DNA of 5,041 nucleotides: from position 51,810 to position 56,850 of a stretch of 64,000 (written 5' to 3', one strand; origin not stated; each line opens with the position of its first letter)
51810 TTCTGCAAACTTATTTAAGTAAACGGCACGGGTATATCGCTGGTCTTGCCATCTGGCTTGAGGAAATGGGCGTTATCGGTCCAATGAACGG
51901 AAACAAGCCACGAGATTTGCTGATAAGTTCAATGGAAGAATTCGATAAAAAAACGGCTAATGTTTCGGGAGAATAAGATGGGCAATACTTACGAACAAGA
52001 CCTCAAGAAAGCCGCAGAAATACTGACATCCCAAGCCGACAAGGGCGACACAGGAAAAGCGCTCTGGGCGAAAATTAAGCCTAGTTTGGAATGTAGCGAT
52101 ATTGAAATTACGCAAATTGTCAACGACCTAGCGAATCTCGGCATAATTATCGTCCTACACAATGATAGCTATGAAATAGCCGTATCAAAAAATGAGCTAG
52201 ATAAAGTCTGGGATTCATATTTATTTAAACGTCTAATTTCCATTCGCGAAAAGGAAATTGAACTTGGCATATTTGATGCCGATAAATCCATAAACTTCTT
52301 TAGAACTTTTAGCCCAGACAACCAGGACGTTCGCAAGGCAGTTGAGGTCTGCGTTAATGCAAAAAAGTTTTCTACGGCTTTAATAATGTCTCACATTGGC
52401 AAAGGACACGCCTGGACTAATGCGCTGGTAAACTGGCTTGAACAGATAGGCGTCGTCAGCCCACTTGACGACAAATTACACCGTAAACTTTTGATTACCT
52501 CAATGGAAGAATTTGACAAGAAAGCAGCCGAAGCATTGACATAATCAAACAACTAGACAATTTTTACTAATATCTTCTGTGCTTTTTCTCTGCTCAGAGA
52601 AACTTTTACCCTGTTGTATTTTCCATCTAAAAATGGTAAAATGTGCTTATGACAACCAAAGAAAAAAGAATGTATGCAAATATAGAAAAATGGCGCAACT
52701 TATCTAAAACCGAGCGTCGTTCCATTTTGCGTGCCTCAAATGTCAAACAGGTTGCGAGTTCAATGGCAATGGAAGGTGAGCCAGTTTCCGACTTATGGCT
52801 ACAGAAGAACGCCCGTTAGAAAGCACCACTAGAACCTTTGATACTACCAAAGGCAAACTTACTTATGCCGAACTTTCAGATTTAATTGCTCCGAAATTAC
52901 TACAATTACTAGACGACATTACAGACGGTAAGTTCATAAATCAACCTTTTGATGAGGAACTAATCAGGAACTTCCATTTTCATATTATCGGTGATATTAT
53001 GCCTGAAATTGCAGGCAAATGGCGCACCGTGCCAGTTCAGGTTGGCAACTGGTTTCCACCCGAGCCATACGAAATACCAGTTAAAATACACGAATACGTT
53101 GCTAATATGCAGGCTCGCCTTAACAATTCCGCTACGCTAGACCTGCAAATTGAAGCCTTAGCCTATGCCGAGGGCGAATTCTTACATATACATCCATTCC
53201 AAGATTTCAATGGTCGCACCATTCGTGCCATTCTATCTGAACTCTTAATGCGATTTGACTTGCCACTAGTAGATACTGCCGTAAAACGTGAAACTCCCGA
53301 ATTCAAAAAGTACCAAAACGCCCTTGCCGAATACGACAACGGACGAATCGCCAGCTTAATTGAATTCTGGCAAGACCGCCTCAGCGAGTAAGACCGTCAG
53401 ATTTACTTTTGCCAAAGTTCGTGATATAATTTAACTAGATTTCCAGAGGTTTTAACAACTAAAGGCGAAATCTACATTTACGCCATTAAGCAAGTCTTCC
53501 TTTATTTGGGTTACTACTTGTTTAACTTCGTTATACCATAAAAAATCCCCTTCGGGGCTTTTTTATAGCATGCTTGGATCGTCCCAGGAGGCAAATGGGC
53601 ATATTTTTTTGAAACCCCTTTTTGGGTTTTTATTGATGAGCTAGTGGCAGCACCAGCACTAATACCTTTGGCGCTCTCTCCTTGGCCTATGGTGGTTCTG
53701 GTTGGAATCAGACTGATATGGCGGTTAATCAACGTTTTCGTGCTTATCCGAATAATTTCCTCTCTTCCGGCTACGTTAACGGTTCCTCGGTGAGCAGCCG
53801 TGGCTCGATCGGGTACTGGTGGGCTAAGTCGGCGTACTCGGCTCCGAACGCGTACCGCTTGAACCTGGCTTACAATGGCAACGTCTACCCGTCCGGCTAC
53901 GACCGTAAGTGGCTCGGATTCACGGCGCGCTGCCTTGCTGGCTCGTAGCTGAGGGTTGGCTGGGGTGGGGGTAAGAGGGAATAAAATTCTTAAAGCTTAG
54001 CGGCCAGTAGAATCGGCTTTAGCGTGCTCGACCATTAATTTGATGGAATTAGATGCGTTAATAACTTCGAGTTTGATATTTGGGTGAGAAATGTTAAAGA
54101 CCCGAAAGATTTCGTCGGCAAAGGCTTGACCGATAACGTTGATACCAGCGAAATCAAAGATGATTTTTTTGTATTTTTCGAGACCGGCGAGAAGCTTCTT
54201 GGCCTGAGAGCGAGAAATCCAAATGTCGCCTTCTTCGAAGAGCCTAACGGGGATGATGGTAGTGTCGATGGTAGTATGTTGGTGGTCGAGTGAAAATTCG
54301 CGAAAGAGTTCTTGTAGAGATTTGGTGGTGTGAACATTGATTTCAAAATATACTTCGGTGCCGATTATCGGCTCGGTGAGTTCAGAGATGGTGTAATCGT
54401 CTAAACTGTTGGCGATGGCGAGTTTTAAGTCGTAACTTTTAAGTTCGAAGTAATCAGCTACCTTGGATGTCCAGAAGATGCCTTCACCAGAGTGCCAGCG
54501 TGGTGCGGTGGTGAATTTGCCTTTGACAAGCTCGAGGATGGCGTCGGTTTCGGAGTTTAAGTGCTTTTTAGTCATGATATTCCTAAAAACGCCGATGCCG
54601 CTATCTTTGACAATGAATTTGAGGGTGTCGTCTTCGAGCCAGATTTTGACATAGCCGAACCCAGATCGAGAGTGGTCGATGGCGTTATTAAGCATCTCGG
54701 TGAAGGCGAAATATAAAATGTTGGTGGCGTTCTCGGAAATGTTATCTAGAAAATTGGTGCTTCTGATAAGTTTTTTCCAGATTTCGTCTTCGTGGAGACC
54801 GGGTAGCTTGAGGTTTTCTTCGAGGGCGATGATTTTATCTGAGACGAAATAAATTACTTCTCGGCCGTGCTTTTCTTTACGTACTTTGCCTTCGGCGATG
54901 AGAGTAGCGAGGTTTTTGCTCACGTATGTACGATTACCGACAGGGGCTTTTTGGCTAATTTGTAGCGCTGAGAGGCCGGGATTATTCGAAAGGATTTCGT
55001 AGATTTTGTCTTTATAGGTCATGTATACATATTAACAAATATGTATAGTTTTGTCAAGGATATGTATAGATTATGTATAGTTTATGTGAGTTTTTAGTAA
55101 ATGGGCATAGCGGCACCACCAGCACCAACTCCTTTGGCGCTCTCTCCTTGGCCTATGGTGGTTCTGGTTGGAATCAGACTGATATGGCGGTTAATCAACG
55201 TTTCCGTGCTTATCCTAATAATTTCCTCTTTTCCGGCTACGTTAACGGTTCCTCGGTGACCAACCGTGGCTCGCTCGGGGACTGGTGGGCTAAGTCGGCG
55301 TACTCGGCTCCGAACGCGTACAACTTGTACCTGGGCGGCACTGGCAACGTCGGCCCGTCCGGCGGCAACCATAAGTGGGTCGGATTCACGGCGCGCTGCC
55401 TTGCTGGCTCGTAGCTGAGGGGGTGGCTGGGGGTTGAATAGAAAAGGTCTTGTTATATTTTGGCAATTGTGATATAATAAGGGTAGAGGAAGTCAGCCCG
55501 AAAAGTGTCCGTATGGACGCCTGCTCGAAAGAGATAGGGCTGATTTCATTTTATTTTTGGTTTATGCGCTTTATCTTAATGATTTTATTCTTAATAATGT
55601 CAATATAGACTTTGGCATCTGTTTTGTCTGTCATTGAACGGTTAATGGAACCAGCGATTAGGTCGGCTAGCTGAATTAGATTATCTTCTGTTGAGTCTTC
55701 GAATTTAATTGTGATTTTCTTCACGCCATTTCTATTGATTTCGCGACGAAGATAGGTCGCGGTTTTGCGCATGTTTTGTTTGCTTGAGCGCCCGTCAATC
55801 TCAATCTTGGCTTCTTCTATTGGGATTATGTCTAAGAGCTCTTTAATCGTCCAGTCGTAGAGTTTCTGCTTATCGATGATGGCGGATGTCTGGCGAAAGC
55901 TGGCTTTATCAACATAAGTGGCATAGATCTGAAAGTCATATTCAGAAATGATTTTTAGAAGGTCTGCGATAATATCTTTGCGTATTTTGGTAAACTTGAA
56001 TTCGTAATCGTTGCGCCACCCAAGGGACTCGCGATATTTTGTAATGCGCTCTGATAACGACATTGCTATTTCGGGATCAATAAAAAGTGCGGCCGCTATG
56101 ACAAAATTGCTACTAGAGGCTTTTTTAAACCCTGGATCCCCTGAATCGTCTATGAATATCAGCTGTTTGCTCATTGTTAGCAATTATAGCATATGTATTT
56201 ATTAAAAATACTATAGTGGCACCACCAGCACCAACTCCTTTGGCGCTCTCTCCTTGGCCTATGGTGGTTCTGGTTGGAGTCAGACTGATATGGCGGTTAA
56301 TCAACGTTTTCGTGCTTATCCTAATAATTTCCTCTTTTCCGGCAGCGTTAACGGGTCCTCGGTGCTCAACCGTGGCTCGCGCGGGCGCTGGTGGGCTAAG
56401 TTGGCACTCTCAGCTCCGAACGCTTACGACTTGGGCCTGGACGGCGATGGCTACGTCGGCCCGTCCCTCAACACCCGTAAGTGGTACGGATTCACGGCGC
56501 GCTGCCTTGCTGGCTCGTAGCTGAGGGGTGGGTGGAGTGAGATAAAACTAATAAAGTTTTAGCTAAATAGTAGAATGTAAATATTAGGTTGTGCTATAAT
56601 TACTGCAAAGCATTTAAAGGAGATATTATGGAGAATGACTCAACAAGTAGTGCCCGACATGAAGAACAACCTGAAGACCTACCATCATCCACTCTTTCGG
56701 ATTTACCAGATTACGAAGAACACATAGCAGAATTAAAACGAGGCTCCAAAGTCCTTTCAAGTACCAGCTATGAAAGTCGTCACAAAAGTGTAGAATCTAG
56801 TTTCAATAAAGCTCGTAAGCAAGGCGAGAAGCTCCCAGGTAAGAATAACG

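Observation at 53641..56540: Three orphan 3' gene cassettes with DGR-type (AAC-codon) hypervariability; no reverse transcriptase or template repeat in the window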

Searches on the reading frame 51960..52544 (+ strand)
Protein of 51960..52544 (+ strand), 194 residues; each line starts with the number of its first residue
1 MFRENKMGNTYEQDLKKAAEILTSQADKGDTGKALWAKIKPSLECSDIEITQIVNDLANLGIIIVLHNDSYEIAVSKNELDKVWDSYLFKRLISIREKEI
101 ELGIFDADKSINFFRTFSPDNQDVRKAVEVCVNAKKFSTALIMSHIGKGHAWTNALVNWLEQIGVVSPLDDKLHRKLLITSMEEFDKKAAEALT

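Call 10: search_protein_families(library=pfam, proteins=[window:51960-52544:+], max_evalue=0.1)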
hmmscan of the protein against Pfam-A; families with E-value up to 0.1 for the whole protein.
window:51960-52544:+ (194 aa): 3 families
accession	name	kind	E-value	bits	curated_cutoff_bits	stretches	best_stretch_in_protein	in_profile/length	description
PF09397.16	FtsK_gamma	-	8.1e-05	22.7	30.6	1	124-180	7-63/63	Ftsk gamma domain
PF12931.13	TPR_Sec16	-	0.012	15.8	22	0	125-156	11-42/298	Sec16 Sec23-binding domain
PF19995.5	iSTAND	-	0.019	15.8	24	1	26-88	74-141/163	inactive STAND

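Call 76: search_protein_families(library=padloc, proteins=[window:51960-52544:+], max_evalue=0.001)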
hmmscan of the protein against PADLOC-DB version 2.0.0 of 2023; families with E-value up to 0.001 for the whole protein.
window:51960-52544:+ (194 aa): 0 families

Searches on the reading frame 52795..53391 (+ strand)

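Call 10: search_protein_families(library=pfam, proteins=[window:52795-53391:+], max_evalue=0.1)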
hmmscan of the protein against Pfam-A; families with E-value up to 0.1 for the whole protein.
window:52795-53391:+ (198 aa): 1 family
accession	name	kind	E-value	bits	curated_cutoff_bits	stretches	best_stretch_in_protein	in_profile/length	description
PF02661.23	Fic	-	2.6e-12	47.9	24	1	51-151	1-93/93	Fic/DOC family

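Call 76: search_protein_families(library=padloc, proteins=[window:52795-53391:+], max_evalue=0.001)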
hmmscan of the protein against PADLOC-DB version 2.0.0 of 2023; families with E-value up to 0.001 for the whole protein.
window:52795-53391:+ (198 aa): 7 families
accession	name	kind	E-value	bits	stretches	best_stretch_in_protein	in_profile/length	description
PDLC04839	PDC-S04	-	8.4e-19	66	1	25-195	32-201/205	-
PDLC04838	PDC-S04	-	4.5e-15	54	1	46-188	57-194/209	-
PDLC04840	PDC-S04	-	2.6e-14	51.5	1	49-189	71-208/227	-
PDLC04837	PDC-S04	-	2.5e-11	41.3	1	47-193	80-221/234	-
PDLC03963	SoFic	-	6.9e-11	40.1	1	50-156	112-217/361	-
PDLC04836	PDC-S04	-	3.2e-10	37.6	1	47-191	84-222/244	-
PDLC04966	PDC-S24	-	3.7e-05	20.8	1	84-155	263-340/497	-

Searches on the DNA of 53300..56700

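Call 70: search_rna_families(source=window, start=53300, end=56700, threshold=evalue, max_evalue=1)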
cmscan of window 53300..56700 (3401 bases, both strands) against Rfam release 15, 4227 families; matches with E-value up to 1: 1.
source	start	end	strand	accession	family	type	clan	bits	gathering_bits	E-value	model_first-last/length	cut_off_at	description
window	55489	55551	+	RF02968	DUF3800-IX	Gene; sRNA;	-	55.6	36.8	1.3e-10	1-67/67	no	DUF3800-IX RNA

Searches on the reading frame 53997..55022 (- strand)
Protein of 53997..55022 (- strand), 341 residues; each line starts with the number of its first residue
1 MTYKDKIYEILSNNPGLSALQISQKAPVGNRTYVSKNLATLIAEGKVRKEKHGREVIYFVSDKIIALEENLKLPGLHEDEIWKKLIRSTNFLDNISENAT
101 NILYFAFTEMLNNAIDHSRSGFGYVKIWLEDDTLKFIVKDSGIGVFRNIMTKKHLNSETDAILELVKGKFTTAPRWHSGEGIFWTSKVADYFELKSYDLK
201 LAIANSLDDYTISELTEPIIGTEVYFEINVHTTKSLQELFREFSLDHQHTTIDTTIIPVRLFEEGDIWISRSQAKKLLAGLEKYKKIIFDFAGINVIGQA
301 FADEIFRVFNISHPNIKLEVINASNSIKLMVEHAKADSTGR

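Call 10: search_protein_families(library=pfam, proteins=[window:53997-55022:-], max_evalue=0.1)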
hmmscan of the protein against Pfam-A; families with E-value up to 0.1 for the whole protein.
window:53997-55022:- (341 aa): 4 families
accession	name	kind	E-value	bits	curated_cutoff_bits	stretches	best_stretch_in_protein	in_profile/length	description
PF14213.11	DUF4325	-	2.2e-15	56.6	23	1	273-327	1-63/64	STAS-like domain of unknown function (DUF4325)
PF02518.31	HATPase_c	-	8.8e-06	26.6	26.4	1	102-164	5-56/111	Histidine kinase-, DNA gyrase B-, and HSP90-like ATPase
PF13581.12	HATPase_c_2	-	0.00034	21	27.4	1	94-194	23-114/127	Histidine kinase-like ATPase domain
PF08004.16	DUF1699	-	0.083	13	33.4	0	5-92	31-121/130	Protein of unknown function (DUF1699)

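Call 76: search_protein_families(library=padloc, proteins=[window:53997-55022:-], max_evalue=0.001)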
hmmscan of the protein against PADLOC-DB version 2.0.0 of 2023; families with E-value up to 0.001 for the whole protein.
window:53997-55022:- (341 aa): 0 families

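Call 77: search_protein_families(library=ncbifam, proteins=[window:53997-55022:-], max_evalue=0.01)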
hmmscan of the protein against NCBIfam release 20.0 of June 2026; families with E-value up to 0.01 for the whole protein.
window:53997-55022:- (341 aa): 3 families
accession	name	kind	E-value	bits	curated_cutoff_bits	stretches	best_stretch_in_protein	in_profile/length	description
NF033788.1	HTH_metalloreg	subfamily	0.00056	19.7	55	1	6-64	15-72/77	metalloregulator ArsR/SmtB family transcription factor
NF052443.1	SensHisKinMctS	equivalog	0.0011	17.4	700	1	86-147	343-404/457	two-component system sensor histidine kinase MctS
NF008649.0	PRK11644.1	equivalog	0.0051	15.6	408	1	93-147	403-457/499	signal transduction histidine-protein kinase/phosphatase UhpB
